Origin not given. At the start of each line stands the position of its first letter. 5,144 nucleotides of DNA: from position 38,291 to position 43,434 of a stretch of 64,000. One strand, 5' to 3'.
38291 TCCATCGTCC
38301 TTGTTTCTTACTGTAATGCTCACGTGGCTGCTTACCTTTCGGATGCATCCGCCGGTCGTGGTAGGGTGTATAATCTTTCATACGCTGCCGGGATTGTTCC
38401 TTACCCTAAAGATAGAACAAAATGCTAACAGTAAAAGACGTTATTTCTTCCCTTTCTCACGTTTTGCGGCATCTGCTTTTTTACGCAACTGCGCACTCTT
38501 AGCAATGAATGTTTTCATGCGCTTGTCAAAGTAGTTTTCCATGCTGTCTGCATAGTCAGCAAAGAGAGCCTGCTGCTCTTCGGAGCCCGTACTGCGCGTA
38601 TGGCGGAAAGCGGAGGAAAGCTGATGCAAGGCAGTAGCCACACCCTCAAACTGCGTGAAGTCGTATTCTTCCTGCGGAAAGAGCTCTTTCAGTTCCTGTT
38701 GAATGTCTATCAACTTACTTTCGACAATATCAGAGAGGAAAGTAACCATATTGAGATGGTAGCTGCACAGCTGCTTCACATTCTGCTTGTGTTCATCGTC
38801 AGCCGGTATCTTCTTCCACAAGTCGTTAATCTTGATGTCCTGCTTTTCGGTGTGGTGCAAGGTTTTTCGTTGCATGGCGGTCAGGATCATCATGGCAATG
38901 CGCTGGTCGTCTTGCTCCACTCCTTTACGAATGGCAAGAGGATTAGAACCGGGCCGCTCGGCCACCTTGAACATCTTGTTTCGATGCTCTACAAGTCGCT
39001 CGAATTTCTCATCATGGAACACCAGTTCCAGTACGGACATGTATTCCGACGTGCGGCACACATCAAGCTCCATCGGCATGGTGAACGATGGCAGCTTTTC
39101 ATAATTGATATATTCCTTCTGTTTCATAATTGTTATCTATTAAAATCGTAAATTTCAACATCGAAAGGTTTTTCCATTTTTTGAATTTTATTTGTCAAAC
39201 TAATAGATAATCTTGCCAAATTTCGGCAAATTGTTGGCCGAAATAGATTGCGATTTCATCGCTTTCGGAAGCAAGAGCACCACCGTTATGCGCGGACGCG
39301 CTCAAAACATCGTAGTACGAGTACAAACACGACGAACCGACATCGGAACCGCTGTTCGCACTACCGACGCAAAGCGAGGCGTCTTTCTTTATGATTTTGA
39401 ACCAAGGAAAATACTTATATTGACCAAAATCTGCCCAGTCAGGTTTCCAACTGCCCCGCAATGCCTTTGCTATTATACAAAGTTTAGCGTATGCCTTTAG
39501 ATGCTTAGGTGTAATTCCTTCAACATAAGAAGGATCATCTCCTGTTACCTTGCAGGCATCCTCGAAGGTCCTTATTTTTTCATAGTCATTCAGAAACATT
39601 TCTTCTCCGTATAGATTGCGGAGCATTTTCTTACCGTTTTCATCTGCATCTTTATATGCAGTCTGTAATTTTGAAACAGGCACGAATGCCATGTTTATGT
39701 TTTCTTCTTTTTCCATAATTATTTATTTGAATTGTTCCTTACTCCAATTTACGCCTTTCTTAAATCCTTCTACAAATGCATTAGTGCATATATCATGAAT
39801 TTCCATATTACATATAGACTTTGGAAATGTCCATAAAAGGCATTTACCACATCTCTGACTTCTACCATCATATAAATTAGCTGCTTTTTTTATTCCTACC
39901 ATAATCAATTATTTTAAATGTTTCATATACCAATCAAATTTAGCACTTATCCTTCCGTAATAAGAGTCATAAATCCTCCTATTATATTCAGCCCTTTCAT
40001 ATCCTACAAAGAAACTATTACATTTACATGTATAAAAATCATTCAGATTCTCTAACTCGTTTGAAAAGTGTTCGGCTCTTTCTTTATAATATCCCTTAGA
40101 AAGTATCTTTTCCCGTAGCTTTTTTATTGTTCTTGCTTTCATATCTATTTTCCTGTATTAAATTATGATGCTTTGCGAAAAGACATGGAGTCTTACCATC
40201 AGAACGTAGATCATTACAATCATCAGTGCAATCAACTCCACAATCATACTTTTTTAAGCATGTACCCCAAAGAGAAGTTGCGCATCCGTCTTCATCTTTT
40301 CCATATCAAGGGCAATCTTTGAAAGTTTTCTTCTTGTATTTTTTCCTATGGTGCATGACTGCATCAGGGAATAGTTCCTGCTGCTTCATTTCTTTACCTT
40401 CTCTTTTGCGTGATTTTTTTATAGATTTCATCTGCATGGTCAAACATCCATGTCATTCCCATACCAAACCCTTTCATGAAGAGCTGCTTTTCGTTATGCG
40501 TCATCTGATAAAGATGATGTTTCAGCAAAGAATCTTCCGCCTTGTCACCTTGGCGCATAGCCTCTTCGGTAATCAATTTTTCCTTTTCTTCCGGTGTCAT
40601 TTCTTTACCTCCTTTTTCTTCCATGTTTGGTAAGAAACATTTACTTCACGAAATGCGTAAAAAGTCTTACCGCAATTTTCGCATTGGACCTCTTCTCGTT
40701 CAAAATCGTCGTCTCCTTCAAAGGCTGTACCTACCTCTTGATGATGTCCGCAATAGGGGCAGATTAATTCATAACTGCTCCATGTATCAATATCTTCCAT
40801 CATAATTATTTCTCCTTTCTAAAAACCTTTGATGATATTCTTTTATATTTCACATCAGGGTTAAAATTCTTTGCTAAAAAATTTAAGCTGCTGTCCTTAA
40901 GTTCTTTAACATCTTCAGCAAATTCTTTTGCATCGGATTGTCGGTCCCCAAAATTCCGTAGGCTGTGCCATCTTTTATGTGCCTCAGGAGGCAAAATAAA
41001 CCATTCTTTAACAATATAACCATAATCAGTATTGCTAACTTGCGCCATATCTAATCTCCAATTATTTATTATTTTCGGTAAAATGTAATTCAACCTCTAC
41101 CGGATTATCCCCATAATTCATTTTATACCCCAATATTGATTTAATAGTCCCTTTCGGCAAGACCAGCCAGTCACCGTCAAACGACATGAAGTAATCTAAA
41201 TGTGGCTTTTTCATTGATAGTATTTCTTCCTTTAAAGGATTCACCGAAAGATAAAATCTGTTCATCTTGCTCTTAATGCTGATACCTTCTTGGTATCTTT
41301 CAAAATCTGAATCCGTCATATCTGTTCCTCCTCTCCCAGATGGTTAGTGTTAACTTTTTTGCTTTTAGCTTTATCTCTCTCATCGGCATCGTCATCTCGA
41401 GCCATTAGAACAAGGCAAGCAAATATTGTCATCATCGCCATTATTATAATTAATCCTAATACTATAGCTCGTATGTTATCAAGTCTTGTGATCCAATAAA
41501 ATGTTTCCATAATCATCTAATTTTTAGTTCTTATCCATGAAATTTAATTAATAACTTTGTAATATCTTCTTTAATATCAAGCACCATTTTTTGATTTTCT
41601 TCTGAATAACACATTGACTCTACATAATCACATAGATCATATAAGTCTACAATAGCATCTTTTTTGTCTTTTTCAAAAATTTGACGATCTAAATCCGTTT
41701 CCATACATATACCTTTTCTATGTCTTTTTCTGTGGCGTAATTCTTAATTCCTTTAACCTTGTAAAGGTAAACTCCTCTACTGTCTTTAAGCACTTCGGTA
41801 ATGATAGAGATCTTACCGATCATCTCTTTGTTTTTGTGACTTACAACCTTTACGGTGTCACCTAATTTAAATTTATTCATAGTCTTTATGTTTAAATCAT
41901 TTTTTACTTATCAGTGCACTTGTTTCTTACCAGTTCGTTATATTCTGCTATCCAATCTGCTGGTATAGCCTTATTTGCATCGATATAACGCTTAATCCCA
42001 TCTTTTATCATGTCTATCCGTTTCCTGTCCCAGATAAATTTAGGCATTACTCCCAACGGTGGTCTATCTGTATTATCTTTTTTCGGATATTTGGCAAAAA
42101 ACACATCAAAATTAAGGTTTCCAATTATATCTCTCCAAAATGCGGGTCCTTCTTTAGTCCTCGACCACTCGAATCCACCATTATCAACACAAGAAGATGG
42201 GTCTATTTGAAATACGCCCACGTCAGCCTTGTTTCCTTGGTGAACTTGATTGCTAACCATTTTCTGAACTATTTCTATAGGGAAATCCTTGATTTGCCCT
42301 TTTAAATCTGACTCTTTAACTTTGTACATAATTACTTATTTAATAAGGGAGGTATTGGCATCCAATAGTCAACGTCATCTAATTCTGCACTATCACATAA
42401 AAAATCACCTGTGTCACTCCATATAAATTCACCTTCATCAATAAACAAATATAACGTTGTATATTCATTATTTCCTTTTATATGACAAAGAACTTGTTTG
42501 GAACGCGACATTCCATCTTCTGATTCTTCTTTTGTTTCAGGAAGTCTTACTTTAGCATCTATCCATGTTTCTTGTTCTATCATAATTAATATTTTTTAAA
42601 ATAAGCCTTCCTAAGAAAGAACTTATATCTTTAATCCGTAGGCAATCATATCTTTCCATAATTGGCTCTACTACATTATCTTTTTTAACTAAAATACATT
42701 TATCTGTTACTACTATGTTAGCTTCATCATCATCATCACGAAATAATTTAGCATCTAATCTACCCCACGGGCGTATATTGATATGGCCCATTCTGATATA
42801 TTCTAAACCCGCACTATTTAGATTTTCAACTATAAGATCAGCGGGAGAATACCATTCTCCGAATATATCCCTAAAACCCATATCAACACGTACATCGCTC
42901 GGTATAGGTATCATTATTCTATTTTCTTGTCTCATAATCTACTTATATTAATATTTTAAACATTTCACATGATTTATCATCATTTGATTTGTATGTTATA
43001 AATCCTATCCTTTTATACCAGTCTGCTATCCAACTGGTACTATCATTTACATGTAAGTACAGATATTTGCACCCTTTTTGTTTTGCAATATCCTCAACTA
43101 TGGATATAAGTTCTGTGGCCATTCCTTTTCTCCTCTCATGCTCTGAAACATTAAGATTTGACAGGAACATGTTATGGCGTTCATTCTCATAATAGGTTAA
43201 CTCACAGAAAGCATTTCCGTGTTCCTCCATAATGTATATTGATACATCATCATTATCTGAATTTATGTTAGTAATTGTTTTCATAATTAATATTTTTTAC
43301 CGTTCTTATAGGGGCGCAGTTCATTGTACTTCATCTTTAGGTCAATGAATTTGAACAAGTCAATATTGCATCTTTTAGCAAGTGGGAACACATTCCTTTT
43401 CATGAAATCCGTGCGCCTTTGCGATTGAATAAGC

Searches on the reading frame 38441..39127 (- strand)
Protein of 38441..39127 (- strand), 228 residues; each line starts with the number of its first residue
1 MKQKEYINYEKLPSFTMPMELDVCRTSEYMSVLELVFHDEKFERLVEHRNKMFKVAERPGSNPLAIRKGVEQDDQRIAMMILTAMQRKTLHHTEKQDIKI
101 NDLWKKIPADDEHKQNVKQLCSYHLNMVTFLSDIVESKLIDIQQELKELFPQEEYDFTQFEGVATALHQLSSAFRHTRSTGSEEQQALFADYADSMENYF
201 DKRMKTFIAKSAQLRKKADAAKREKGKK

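Call 29: search_protein_families(library=pfam, proteins=[window:38441-39127:-], max_evalue=0.01)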
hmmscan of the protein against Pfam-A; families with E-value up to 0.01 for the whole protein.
window:38441-39127:- (228 aa): 0 families

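Call 34: search_protein_families(library=phrogs, proteins=[window:38441-39127:-], max_evalue=0.01)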
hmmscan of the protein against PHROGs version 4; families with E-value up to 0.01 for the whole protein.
window:38441-39127:- (228 aa): 0 families

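Call 61: search_solved_structures(query=window:38441-39127:-, max_evalue=1)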
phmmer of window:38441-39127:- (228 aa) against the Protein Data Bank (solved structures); distinct sequences matched with E-value up to 1: 0.

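Call 86: find_homologous_proteins(query=window:38441-39127:-, max_evalue=0.001)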
Query window:38441-39127:- (228 aa): 6 proteins with E <= 0.001 among 142 candidates.
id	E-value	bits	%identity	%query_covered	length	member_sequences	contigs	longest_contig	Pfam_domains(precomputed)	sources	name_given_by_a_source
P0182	7.2e-138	475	94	100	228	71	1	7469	-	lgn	-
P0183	2.0e-113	395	76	100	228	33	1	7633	-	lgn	-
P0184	2.7e-64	235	53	90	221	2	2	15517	-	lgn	-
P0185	1.9e-59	219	79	55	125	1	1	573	-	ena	-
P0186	3.4e-55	205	46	99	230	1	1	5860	-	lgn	-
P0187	4.6e-41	159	94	36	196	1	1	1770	-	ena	-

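Call 95: predict_structure(alignment_id=A3)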
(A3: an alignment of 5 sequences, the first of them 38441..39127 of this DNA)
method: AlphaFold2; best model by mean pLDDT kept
length: 228 residues; sequences in the alignment: 5
mean_pLDDT: 50.8   pTM: 0.40
mean pLDDT of the five models: 50.8, 48.3, 46.4, 46.2, 45.7
residues with pLDDT >= 90: 0; 70-90: 11; 50-70: 128; < 50: 89
segments of 3 or more residues with pLDDT < 50: 1-37, 82-111, 113-125
pLDDT, mean of each block of 10 residues (from residue 1): 29 25 33 48 62 61 57 53 44 30 40 46 49 64 66 55 53 56 56 54 60 68 62
secondary structure, 60 per line:
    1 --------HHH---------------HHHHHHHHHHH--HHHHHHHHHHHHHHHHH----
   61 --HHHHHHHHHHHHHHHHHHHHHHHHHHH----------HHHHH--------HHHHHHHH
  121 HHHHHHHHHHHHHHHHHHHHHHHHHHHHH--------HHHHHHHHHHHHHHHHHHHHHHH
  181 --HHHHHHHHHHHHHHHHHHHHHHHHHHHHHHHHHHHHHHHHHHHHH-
elements in order: H27-37 H40-56 H63-89 H100-104 H113-149 H158-180 H183-227

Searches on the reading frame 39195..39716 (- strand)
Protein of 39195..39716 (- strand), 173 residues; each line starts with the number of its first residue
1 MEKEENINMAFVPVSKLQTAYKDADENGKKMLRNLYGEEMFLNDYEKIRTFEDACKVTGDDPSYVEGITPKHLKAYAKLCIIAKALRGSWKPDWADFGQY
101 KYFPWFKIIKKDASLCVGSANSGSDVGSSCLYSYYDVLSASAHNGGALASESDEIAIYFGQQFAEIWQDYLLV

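Call 29: search_protein_families(library=pfam, proteins=[window:39195-39716:-], max_evalue=0.01)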
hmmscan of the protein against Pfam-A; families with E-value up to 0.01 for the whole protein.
window:39195-39716:- (173 aa): 0 families

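Call 34: search_protein_families(library=phrogs, proteins=[window:39195-39716:-], max_evalue=0.01)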
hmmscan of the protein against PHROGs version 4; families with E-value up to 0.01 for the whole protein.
window:39195-39716:- (173 aa): 1 family
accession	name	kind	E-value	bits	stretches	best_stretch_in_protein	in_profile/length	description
phrog_11581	-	unknown function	3.3e-33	116.3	1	15-172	9-192/200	-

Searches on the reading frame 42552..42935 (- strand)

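Call 29: search_protein_families(library=pfam, proteins=[window:42552-42935:-], max_evalue=0.01)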
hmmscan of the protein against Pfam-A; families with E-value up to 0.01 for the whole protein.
window:42552-42935:- (127 aa): 1 family
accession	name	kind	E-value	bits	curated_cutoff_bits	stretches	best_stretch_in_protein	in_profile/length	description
PF24280.2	HVO_A0563_N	-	0.00097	19.5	27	1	69-102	60-93/145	HVO_A0563, N-terminal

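Call 34: search_protein_families(library=phrogs, proteins=[window:42552-42935:-], max_evalue=0.01)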
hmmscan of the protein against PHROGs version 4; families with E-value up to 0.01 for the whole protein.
window:42552-42935:- (127 aa): 0 families

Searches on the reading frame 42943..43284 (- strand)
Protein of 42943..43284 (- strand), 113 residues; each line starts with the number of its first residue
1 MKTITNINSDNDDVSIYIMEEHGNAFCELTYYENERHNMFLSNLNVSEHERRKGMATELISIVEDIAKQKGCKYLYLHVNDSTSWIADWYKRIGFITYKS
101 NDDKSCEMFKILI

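Call 28: search_protein_families(library=pfam, proteins=[window:42943-43284:-], max_evalue=0.01)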
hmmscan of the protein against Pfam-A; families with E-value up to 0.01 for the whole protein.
window:42943-43284:- (113 aa): 7 families
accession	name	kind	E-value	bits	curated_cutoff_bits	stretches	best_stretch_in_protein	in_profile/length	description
PF00583.31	Acetyltransf_1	-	5.1e-10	40.1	20.7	1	16-95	35-116/116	Acetyltransferase (GNAT) family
PF13508.13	Acetyltransf_7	-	4.6e-08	33.8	27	1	15-96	4-83/84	Acetyltransferase (GNAT) domain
PF13673.13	Acetyltransf_10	-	9.2e-07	29.3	23.6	1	36-100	49-112/128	Acetyltransferase (GNAT) domain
PF14542.12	Acetyltransf_CG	-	2.4e-05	24.8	30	1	19-73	5-59/80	GCN5-related N-acetyl-transferase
PF08445.16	FR47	-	0.00011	22.6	22.1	1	40-99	23-81/86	FR47-like protein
PF24553.2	Rv0428c_C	-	0.0057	16.8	27.2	1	34-97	155-217/224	Probable histone acetyltransferase Rv0428c C-terminal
PF13420.13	Acetyltransf_4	-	0.0082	16.6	24.3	1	5-96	42-135/155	Acetyltransferase (GNAT) domain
